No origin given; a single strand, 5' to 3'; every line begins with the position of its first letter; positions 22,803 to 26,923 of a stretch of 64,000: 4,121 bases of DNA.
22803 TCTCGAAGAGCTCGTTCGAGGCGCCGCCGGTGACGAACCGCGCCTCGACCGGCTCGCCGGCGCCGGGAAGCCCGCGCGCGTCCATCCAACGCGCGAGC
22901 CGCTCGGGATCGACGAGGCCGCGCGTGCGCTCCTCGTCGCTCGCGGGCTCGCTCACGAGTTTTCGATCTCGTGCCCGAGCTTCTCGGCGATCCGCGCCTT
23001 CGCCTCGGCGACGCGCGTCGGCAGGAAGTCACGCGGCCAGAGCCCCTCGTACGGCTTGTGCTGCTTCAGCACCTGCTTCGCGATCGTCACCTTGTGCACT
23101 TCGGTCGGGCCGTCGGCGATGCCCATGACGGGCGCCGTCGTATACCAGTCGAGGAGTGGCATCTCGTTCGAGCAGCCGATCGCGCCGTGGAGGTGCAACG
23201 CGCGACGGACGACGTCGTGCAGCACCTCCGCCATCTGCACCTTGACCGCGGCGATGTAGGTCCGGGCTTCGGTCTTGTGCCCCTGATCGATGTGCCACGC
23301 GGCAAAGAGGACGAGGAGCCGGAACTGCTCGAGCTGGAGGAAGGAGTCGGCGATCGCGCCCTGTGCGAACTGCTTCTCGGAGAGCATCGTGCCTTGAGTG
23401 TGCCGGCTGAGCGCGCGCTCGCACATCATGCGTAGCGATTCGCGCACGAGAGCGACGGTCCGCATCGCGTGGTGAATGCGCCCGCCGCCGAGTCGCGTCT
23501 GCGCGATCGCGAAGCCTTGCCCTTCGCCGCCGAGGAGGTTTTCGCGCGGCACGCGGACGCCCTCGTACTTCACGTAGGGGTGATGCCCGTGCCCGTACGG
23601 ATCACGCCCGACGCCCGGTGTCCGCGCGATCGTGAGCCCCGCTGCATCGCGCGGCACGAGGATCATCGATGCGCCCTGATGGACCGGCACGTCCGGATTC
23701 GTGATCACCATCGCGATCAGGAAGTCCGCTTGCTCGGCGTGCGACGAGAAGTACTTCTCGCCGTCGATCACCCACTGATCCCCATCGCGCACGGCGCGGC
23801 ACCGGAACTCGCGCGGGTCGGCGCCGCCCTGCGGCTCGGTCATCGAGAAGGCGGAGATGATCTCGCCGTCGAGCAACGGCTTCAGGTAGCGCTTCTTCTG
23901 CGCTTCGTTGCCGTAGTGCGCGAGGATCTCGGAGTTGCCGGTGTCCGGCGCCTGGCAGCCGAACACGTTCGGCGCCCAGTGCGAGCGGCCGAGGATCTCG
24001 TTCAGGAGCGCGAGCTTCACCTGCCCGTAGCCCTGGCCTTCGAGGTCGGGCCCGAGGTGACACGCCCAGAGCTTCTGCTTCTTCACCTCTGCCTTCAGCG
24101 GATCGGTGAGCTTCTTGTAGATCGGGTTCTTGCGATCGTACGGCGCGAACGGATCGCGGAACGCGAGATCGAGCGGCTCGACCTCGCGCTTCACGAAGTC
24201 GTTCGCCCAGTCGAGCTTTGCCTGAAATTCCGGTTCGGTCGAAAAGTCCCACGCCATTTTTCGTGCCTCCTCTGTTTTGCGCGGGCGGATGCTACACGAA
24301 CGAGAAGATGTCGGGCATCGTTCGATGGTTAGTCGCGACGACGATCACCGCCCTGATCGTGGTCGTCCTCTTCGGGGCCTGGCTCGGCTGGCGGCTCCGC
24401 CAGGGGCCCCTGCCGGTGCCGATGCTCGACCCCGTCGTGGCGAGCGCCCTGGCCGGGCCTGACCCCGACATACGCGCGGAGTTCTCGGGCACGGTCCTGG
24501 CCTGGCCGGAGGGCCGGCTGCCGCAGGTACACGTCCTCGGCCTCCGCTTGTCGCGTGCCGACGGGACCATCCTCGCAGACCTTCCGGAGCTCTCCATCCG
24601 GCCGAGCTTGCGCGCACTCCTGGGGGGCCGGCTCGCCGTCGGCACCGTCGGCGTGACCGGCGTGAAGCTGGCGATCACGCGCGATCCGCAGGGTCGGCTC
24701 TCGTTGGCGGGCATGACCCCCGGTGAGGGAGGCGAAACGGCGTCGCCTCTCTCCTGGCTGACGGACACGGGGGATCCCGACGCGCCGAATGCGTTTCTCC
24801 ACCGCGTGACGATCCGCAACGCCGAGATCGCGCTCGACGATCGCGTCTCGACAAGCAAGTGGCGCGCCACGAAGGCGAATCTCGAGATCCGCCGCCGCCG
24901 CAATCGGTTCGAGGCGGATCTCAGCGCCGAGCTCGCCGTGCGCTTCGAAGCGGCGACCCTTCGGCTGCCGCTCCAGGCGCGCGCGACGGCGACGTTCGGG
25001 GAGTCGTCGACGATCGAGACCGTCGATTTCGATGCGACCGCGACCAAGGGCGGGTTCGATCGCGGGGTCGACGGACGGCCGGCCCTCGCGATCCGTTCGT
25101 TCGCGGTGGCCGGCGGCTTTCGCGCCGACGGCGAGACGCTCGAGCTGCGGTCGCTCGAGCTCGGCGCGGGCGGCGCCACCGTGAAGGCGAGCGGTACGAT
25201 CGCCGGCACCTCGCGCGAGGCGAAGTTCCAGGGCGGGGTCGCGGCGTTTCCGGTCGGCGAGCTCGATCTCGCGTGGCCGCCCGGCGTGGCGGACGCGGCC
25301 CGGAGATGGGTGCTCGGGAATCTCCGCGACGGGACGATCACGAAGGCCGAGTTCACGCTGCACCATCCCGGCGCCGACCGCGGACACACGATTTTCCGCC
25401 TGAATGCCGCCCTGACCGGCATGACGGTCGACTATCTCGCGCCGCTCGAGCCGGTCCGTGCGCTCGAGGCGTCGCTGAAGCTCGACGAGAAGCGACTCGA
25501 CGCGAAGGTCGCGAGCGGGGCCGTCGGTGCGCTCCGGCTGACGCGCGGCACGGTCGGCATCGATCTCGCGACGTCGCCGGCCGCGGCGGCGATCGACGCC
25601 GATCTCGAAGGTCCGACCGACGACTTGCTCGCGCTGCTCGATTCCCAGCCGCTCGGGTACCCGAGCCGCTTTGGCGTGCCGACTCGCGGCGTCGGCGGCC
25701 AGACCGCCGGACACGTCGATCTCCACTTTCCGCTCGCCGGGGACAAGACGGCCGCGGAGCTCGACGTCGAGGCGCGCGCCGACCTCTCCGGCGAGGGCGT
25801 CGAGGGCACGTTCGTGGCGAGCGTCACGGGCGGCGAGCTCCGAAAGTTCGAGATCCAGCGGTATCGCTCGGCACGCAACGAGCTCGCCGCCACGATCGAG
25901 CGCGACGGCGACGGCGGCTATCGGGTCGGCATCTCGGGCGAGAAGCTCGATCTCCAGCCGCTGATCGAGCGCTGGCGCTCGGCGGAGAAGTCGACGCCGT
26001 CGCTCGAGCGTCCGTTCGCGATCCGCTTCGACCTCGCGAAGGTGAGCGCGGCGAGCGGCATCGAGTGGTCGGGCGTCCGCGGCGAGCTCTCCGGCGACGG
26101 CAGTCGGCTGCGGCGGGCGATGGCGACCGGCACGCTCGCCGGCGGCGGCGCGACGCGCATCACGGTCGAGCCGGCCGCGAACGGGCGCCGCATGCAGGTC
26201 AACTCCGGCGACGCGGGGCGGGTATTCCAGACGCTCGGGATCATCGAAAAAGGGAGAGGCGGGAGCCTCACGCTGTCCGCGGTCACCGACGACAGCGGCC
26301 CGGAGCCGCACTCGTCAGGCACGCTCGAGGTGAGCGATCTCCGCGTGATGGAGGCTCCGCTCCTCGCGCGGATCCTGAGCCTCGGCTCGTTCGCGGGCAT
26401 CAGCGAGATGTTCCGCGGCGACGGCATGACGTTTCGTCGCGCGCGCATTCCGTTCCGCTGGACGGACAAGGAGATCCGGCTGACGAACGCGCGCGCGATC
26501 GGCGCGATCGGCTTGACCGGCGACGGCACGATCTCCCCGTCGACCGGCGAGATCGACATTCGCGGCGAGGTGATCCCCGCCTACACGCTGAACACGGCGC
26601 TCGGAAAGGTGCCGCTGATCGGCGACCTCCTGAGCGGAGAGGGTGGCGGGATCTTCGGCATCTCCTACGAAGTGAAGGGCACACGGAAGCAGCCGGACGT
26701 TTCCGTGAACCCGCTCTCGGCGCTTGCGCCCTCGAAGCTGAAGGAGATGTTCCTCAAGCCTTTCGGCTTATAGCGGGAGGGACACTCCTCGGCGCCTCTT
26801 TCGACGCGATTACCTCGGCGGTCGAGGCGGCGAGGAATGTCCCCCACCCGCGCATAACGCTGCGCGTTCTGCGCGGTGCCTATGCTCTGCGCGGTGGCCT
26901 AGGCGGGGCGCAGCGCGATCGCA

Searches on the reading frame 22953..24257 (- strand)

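Call 61: search_protein_families(library=pfam, max_evalue=0.00001, proteins=[window:22953-24257:-])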
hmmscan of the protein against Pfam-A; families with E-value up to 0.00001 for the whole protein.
window:22953-24257:- (434 aa): 3 families
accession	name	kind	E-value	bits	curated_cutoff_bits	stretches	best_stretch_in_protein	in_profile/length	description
PF00441.29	Acyl-CoA_dh_1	-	5.5e-31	108.2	22.4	1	246-397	1-150/150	Acyl-CoA dehydrogenase, C-terminal domain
PF02770.24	Acyl-CoA_dh_M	-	5.7e-18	65.3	33.3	1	136-224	1-90/97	Acyl-CoA dehydrogenase, middle domain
PF02771.21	Acyl-CoA_dh_N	-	1.3e-08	35.6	22.9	1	12-132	5-113/113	Acyl-CoA dehydrogenase, N-terminal domain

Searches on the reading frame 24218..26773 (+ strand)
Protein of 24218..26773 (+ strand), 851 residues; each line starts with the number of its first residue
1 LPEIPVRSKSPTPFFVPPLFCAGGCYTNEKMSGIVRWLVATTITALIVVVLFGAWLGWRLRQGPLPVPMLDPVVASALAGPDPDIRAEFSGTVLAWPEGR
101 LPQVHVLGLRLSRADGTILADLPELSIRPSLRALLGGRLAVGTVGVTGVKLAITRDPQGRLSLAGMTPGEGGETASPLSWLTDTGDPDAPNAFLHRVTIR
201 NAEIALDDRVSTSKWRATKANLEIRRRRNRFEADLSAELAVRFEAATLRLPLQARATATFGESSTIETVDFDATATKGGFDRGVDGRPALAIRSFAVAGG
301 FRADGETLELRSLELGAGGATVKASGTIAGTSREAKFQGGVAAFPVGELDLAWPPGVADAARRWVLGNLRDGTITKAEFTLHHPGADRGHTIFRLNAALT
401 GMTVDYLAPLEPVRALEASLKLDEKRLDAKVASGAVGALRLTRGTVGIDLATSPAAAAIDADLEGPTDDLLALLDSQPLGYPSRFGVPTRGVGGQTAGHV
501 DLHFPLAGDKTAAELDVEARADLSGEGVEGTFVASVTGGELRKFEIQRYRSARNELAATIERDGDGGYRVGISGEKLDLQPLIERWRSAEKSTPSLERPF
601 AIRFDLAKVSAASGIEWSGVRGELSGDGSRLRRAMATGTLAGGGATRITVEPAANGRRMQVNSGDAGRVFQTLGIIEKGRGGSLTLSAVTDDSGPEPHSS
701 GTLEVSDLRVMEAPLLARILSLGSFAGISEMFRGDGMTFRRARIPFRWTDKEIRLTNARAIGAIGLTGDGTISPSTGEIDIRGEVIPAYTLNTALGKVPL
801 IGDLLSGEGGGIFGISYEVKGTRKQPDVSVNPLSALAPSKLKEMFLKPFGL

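Call 61: search_protein_families(library=pfam, max_evalue=0.00001, proteins=[window:24218-26773:+])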
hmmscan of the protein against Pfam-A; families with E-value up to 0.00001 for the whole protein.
window:24218-26773:+ (851 aa): 2 families
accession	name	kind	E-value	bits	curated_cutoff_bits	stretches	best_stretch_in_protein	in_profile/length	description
PF13116.12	YhdP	-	2.5e-23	82.5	46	1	334-522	472-663/1224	YhdP protein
PF05359.17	DUF748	-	3.3e-06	25.9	50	1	103-229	69-189/1037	Domain of Unknown Function (DUF748)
